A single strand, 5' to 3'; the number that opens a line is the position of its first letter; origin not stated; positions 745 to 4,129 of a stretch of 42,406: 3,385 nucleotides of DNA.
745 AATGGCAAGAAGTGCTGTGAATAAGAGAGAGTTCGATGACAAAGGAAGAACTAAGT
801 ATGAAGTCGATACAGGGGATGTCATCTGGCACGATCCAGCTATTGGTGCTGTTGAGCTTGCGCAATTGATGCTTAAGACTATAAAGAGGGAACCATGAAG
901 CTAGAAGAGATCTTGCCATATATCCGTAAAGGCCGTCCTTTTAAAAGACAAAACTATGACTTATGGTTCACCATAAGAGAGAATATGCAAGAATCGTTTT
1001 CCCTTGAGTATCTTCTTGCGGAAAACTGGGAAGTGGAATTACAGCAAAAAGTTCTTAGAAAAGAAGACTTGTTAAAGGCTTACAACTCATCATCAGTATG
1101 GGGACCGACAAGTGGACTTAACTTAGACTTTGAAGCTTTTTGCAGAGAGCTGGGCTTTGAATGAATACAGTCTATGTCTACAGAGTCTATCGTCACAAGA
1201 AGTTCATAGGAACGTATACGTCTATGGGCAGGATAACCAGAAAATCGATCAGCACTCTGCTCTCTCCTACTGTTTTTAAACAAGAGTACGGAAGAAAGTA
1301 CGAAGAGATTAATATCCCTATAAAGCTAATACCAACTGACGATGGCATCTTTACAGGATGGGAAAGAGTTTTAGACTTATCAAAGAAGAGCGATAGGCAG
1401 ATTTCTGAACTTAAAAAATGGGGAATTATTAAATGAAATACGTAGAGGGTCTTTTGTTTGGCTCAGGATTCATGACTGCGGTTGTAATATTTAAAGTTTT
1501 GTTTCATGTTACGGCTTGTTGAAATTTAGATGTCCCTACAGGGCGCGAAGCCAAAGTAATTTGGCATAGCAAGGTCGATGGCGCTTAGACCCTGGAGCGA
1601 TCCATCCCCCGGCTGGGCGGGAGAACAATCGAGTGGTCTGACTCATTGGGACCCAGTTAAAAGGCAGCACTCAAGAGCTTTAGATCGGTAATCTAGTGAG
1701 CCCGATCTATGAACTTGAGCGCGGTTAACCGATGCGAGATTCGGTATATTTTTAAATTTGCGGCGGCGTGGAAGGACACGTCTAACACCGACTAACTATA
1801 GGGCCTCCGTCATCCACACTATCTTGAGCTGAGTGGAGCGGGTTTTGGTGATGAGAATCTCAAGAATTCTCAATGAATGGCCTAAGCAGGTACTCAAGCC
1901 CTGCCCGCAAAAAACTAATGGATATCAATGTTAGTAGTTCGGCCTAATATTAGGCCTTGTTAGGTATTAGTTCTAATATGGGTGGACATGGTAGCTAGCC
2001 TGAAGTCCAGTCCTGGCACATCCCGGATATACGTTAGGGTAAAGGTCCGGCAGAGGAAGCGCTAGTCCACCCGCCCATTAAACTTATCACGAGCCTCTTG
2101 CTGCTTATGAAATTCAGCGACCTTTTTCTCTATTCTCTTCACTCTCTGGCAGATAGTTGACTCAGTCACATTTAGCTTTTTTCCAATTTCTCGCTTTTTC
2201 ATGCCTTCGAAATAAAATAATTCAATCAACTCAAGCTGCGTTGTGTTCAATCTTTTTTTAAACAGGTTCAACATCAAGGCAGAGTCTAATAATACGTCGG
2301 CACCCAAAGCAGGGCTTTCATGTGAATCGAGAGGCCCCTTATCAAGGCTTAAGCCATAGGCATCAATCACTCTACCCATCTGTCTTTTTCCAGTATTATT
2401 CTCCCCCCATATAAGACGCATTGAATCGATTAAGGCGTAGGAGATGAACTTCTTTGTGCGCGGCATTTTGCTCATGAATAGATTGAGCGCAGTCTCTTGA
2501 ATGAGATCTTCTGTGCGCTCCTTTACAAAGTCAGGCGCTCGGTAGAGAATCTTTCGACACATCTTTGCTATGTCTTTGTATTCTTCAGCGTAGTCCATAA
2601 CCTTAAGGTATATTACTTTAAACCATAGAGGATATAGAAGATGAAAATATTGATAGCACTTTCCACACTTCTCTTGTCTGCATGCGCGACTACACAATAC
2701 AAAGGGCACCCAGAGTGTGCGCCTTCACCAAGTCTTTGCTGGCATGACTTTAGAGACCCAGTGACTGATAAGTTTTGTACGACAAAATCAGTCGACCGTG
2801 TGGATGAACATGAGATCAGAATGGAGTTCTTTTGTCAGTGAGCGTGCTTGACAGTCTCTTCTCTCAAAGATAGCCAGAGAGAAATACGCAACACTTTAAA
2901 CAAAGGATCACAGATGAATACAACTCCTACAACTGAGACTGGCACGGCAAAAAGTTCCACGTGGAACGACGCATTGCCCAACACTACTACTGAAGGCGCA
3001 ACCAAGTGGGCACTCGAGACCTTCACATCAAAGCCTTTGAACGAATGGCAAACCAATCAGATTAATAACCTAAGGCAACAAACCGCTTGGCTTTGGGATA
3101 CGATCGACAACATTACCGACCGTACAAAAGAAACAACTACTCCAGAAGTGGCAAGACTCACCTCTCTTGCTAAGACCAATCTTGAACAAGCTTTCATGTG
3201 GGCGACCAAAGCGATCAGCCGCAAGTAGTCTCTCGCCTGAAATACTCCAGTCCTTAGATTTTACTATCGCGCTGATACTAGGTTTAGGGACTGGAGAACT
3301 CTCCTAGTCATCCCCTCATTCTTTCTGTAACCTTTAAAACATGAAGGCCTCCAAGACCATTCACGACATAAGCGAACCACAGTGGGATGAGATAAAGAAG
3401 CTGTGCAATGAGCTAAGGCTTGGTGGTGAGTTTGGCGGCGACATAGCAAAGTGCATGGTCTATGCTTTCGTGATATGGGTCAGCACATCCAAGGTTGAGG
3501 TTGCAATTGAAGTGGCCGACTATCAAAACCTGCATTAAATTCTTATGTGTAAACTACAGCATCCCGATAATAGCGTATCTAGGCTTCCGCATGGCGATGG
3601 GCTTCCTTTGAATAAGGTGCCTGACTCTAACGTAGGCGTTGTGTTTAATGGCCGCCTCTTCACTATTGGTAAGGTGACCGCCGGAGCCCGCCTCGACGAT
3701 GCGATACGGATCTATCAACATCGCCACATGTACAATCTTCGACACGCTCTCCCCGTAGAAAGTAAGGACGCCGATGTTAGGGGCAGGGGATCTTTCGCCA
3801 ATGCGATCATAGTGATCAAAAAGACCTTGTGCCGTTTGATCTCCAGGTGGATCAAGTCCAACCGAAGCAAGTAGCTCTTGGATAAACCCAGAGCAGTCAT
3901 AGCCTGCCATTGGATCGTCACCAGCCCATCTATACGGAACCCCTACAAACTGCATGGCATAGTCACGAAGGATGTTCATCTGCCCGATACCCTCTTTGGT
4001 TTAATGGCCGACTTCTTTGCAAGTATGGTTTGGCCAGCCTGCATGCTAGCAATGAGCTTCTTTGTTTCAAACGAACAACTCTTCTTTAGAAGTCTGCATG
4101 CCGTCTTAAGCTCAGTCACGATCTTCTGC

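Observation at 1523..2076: About 550 nt with no ORF but dense perfect helices: candidate large structured RNA in a phage genome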

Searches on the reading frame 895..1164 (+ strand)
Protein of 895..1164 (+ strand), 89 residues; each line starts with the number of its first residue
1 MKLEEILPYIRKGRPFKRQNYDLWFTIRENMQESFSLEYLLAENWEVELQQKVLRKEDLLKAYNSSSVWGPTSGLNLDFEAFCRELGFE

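Call 18: search_protein_families(library=phrogs, proteins=[window:895-1164:+], max_evalue=0.01)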
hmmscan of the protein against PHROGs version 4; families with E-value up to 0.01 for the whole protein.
window:895-1164:+ (89 aa): 0 families

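Call 52: find_encoding_contigs(protein=window:895-1164:+, flank=10000, max_places=10)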
Protein window:895-1164:+ (89 aa): no gene with exactly this product is on record in the collection.

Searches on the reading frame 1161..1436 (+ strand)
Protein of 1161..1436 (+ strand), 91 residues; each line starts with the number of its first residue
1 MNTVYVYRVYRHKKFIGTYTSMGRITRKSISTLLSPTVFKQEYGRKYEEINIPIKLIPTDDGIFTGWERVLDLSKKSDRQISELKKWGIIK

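Call 18: search_protein_families(library=phrogs, proteins=[window:1161-1436:+], max_evalue=0.01)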
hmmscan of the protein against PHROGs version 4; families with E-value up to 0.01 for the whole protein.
window:1161-1436:+ (91 aa): 1 family
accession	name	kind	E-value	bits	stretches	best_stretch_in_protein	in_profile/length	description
phrog_7197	-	unknown function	0.0015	19.8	1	24-52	20-48/59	-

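Call 37: find_related_loci(query=window:1161-1436:+, collection=viral_contigs, flank=6000)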
Query window:1161-1436:+ (91 aa) in viral_contigs; peptide patterns used: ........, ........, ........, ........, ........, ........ (x = any residue, [..] = any of these).
4 stretches matched a pattern, but none encodes a relative of the query by tblastn (E <= 1e-3).

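Call 51: list_cluster_members(proteins=[P0001, window:1161-1436:+, window:895-1164:+, window:2641-2841:+, window:3554-3979:-, window:5323-7185:-, window:22101-23099:-, window:24089-25822:-, window:3341-3538:+, window:450-710:+])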
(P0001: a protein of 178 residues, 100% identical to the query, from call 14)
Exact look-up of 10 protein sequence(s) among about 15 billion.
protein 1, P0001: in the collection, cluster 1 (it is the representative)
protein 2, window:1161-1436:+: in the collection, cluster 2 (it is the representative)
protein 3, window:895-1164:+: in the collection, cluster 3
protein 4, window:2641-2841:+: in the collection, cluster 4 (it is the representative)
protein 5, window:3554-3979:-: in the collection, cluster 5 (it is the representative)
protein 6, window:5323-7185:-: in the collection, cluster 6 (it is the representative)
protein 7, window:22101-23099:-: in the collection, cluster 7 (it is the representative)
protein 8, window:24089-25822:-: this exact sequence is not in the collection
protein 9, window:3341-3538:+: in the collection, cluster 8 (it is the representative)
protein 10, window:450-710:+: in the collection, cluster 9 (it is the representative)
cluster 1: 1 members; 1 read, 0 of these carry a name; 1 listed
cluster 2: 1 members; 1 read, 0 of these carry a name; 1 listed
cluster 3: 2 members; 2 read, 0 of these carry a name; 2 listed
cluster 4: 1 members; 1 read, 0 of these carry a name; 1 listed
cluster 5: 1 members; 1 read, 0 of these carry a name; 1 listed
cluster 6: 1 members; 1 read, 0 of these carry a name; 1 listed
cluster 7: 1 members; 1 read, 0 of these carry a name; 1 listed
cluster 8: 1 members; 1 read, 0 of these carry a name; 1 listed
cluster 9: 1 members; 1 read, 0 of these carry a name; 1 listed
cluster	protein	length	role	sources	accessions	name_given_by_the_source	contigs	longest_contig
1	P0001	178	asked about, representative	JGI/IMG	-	-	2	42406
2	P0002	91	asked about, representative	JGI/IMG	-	-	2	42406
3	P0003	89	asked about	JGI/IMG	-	-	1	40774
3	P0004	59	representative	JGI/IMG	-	-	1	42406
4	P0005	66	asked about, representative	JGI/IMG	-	-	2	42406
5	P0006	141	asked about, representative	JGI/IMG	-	-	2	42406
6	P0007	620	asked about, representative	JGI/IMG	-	-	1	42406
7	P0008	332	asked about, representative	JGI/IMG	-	-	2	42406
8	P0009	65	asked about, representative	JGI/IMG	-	-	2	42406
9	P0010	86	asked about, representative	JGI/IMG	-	-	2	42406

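Call 59: find_homologous_proteins(query=window:1161-1436:+, max_evalue=0.001)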
Query window:1161-1436:+ (91 aa): 1 proteins with E <= 0.001 among 1 candidates.
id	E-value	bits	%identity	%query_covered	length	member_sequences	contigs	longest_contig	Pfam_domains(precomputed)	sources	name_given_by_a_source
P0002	8.0e-54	197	100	100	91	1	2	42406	-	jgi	-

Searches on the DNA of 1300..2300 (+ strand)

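Call 6: search_rna_families(source=window, start=1300, end=2300, threshold=evalue, max_evalue=10, show_alignments=3)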
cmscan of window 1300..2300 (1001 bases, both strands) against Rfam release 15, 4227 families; matches with E-value up to 10: 3.
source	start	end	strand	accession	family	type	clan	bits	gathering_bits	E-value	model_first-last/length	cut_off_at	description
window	2174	2237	-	RF00187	SNORD102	Gene; snRNA; snoRNA; CD-box;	-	18.8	47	6.6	1-72/72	no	Small nucleolar RNA SNORD102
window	1842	1915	+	RF00204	snoR12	Gene; snRNA; snoRNA; CD-box;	-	16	39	8.7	1-83/83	no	Small nucleolar RNA R12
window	1972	2012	+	RF02171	RFPL3-AS1_1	Gene; lncRNA;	-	11.3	70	6.4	1-88/88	no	RFPL3 antisense RNA 1 conserved region 1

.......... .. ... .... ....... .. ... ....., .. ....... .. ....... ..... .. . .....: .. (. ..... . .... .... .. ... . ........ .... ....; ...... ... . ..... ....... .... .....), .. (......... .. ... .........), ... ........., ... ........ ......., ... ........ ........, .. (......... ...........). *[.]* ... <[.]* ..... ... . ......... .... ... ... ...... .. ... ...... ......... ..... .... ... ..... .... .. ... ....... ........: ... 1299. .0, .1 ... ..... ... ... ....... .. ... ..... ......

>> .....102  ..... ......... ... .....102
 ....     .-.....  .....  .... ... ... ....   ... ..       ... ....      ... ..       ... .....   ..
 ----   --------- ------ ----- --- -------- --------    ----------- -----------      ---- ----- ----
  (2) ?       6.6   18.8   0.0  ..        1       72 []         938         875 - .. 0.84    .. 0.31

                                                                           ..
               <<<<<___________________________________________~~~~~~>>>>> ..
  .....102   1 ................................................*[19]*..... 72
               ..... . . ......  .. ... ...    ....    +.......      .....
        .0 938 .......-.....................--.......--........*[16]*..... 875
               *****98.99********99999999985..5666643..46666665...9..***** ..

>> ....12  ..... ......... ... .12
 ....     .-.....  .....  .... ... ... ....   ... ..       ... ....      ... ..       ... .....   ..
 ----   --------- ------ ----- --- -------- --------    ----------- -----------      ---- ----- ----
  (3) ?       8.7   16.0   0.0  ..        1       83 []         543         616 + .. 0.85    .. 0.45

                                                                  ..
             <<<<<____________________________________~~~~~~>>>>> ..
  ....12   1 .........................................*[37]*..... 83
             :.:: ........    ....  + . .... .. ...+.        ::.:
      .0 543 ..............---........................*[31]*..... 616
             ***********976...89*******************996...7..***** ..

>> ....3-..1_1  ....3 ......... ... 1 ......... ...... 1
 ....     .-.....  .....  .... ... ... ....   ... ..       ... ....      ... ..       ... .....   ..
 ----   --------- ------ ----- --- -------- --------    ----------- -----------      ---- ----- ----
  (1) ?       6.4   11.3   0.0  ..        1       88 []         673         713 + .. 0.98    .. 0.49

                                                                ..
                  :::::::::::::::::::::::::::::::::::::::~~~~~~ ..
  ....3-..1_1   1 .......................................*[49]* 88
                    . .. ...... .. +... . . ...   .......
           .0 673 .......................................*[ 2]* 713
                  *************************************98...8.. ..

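Call 7: search_dna_similar(query=window:1400-2200:+, collection=phages, mode=distant, max_rows=30)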
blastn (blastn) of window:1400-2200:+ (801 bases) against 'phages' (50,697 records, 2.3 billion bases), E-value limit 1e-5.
No match.

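Call 46: search_dna_similar(query=window:1500-2100:+, collection=plasmids, mode=distant, max_evalue=0.01, max_rows=10)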
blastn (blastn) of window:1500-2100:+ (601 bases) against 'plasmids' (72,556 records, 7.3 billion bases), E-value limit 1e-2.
No match.

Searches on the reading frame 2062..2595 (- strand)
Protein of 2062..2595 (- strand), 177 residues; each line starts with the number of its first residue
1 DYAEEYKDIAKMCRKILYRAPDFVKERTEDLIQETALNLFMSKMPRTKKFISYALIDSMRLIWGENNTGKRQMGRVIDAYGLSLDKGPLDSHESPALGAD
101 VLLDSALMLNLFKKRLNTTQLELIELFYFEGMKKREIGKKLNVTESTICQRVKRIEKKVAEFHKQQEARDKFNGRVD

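Call 12: search_protein_families(library=pfam, proteins=[window:2062-2595:-], max_evalue=0.01)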
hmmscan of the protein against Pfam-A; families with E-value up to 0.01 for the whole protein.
window:2062-2595:- (177 aa): 9 families
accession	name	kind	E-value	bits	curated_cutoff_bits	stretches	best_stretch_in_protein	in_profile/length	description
PF04545.22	Sigma70_r4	-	2e-07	30.8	24.1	1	115-158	4-47/50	Sigma-70, region 4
PF08281.18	Sigma70_r4_2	-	5.1e-07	29.7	25.7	1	115-158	10-53/54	Sigma-70, region 4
PF07638.17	Sigma70_ECF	-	5.5e-06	26.8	21.1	1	90-159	113-179/185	ECF sigma factor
PF04297.20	UPF0122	-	7e-06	26.7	22.7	1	108-175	10-77/101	Putative helix-turn-helix protein, YlxM / p13 like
PF13384.12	HTH_23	-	0.00054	20.1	24.6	1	124-155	11-41/50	Homeodomain-like domain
PF06530.18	Phage_antitermQ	-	0.0014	19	26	1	107-159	56-106/118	Phage antitermination protein Q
PF04218.19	CENP-B_N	-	0.0051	16.9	21.2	1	130-153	21-44/53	CENP-B N-terminal DNA-binding domain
PF04967.18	HTH_10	-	0.0057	16.9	23.1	1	134-160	26-52/53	HTH DNA binding domain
PF08279.18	HTH_11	-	0.0071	16.7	25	0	135-159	19-43/55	HTH domain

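Call 13: find_related_loci(query=window:2062-2595:-, collection=viral_contigs, flank=5000)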
Query window:2062-2595:- (177 aa) in viral_contigs; peptide patterns used: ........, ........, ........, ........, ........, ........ (x = any residue, [..] = any of these).
16 stretches matched a pattern, but none encodes a relative of the query by tblastn (E <= 1e-3).

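Call 14: find_homologous_proteins(query=window:2062-2595:-, max_evalue=0.001)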
Query window:2062-2595:- (177 aa): 1 proteins with E <= 0.001 among 56 candidates.
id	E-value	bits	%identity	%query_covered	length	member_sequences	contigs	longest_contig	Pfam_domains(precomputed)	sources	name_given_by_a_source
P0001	6.7e-111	386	100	100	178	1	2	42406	PF07638.18,PF04545.23,PF08281.19,PF04297.21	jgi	-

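Call 15: find_encoding_contigs(protein=P0001, flank=10000, max_places=10)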
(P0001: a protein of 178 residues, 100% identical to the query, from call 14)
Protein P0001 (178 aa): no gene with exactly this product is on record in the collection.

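Call 27: search_protein_families(library=phrogs, proteins=[window:2062-2595:-], max_evalue=0.001)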
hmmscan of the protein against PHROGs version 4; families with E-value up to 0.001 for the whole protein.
window:2062-2595:- (177 aa): 7 families
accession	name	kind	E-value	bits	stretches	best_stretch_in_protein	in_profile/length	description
phrog_351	-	transcription regulation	2.9e-11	43.7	1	102-173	662-736/928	RNA polymerase sigma factor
phrog_1740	-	transcription regulation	1e-10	41.7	1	2-175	62-228/567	RNA polymerase sigma factor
phrog_11138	-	unknown function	2.5e-07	32.1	1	111-165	88-141/142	-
phrog_3512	-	transcription regulation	6.7e-07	30.6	1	115-167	65-117/130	sigma factor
phrog_36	-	transcription regulation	3e-05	24.7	1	116-169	140-193/220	transcriptional regulator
phrog_79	-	transcription regulation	0.00012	22.8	1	107-153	82-127/156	anti-termination protein Q-like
phrog_2538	-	head and packaging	0.00061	20.9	0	115-167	2-53/129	terminase small subunit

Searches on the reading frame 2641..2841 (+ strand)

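Call 18: search_protein_families(library=phrogs, proteins=[window:2641-2841:+], max_evalue=0.01)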
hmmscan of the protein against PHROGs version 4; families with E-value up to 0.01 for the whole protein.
window:2641-2841:+ (66 aa): 1 family
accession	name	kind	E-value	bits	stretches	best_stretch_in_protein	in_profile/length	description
phrog_1275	-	lysis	0.0091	16.9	0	2-59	8-48/81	Rz-like spanin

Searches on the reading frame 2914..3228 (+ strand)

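Call 18: search_protein_families(library=phrogs, proteins=[window:2914-3228:+], max_evalue=0.01)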
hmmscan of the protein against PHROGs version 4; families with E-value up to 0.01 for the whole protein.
window:2914-3228:+ (104 aa): 2 families
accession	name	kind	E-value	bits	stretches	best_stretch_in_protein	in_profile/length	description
phrog_717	-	unknown function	9.2e-07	29.6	1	41-103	211-283/289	-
phrog_1454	-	unknown function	9.6e-07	29.9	1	37-104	17-76/81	-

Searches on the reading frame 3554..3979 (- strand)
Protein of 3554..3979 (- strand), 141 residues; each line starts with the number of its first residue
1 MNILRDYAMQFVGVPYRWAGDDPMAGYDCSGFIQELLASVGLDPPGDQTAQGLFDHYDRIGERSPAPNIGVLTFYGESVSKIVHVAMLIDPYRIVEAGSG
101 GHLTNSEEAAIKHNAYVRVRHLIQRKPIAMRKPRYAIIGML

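Call 18: search_protein_families(library=phrogs, proteins=[window:3554-3979:-], max_evalue=0.01)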
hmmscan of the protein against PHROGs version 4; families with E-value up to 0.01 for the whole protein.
window:3554-3979:- (141 aa): 4 families
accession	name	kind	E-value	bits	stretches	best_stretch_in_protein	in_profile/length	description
phrog_329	-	tail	1.7e-12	47.4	1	7-114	541-649/949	minor tail protein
phrog_25111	-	tail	0.00026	21.3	1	4-99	215-309/333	tail protein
phrog_971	-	lysis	0.0017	18.1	1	5-67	908-974/1338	endolysin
phrog_12508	-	unknown function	0.0026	18.3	1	8-122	147-259/260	-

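Call 38: find_related_loci(query=window:3554-3979:-, collection=viral_contigs, flank=6000)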
Query window:3554-3979:- (141 aa) in viral_contigs; peptide patterns used: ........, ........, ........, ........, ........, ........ (x = any residue, [..] = any of these).
11 stretches matched a pattern; 3 encode a relative of the query (tblastn E <= 1e-3); 3 distinct loci.
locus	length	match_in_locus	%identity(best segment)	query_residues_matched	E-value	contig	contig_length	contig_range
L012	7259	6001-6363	43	3-125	1e-34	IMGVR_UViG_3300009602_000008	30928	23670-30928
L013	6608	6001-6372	44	6-141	7e-30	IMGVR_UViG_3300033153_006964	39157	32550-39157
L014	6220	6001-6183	43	1-59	3e-14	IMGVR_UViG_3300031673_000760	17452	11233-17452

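Call 77: find_encoding_contigs(protein=window:3554-3979:-, flank=10000, max_places=5)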
Protein window:3554-3979:- (141 aa): no gene with exactly this product is on record in the collection.
